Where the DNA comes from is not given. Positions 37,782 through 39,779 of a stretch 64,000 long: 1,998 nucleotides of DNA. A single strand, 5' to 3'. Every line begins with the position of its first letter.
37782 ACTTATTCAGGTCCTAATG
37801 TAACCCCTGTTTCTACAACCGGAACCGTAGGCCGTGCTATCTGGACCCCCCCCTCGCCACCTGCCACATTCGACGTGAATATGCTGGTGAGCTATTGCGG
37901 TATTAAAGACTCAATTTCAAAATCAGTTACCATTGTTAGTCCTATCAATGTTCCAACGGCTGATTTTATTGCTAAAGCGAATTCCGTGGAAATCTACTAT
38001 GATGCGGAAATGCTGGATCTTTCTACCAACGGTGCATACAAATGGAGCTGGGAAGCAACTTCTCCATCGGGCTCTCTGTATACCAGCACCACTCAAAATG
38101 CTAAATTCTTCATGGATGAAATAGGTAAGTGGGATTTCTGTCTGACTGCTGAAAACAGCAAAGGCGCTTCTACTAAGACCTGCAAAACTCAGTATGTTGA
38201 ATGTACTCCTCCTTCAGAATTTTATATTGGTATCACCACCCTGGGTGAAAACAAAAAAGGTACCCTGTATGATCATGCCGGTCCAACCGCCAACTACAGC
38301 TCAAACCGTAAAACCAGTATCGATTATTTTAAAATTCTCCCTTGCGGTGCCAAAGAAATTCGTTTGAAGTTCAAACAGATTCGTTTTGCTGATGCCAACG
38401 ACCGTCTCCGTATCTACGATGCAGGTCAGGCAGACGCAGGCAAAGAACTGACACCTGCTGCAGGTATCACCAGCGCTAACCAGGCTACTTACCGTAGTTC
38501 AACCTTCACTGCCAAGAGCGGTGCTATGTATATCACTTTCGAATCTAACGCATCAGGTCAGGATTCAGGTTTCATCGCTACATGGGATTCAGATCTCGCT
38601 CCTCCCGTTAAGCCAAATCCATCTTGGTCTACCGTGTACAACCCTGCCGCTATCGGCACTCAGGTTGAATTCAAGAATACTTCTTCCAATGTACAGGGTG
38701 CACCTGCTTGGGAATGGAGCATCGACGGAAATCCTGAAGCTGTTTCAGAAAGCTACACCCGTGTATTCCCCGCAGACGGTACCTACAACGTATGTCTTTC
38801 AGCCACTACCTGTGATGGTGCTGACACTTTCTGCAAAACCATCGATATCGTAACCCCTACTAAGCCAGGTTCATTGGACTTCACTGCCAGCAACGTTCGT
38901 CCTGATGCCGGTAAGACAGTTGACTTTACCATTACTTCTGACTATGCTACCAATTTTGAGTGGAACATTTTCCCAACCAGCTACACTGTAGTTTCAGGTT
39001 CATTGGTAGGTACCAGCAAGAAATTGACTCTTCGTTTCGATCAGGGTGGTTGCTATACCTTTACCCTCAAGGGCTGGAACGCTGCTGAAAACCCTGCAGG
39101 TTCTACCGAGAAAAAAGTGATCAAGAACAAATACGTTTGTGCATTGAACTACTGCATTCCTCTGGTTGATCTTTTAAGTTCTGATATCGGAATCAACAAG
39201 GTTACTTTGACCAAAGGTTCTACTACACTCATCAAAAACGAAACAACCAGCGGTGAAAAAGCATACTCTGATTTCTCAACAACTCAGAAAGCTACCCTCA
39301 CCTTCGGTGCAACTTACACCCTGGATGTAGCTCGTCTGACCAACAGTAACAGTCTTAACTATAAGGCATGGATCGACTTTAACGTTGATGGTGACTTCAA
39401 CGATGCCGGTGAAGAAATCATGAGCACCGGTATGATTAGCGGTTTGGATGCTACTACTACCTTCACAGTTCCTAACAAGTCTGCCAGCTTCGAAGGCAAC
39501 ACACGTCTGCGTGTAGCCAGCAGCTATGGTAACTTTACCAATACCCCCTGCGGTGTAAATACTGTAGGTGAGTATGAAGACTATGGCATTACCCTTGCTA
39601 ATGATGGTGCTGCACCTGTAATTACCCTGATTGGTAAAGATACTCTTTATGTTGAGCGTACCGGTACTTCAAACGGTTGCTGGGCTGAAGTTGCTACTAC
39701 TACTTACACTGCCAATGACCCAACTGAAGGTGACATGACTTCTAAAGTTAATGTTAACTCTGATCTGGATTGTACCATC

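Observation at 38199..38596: CUB-like domain (normally a metazoan extracellular module) in all three giant proteins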

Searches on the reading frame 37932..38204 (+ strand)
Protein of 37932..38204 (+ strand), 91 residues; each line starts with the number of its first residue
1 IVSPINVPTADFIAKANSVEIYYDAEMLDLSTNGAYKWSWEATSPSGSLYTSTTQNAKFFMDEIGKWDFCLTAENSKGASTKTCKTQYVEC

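Call 51: search_protein_families(library=pfam, proteins=[window:37932-38204:+], max_evalue=0.05)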
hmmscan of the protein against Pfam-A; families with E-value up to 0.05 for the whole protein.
window:37932-38204:+ (91 aa): 2 families
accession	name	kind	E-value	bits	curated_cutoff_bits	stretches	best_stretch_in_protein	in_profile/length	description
PF18911.6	PKD_4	-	0.0088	16.5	27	1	17-89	16-83/85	PKD domain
PF22352.2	K319L-like_PKD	-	0.027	14.9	27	1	32-81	25-76/84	K319L-like, PKD domain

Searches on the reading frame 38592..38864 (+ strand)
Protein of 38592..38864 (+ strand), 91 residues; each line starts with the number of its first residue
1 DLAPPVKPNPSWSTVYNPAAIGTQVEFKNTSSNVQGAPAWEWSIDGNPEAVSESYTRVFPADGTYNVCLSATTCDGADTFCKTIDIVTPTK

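Call 51: search_protein_families(library=pfam, proteins=[window:38592-38864:+], max_evalue=0.05)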
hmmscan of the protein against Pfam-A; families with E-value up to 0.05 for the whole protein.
window:38592-38864:+ (91 aa): 2 families
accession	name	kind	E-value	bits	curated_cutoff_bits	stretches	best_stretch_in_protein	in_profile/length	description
PF18911.6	PKD_4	-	1.7e-07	31.6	27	1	8-86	4-83/85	PKD domain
PF16820.11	PKD_3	-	5.2e-05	23.5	26.3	1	20-73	16-68/68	PKD-like domain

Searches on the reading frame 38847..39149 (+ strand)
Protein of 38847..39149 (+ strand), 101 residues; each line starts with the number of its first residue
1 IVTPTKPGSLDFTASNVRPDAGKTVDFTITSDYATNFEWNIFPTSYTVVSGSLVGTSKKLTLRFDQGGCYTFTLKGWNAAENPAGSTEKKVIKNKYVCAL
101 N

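Call 51: search_protein_families(library=pfam, proteins=[window:38847-39149:+], max_evalue=0.05)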
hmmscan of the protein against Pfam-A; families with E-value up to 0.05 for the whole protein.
window:38847-39149:+ (101 aa): 1 family
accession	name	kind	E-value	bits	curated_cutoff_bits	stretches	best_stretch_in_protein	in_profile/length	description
PF00801.26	PKD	-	0.0011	19.3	23.5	1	19-87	11-76/80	PKD domain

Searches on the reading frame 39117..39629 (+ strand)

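Call 51: search_protein_families(library=pfam, proteins=[window:39117-39629:+], max_evalue=0.05)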
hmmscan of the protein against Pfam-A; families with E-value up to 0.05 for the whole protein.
window:39117-39629:+ (171 aa): 1 family
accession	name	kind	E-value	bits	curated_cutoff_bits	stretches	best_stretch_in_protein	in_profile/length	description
PF20009.4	GEVED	-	1.1e-17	65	24.4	1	82-158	2-77/78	GEVED domain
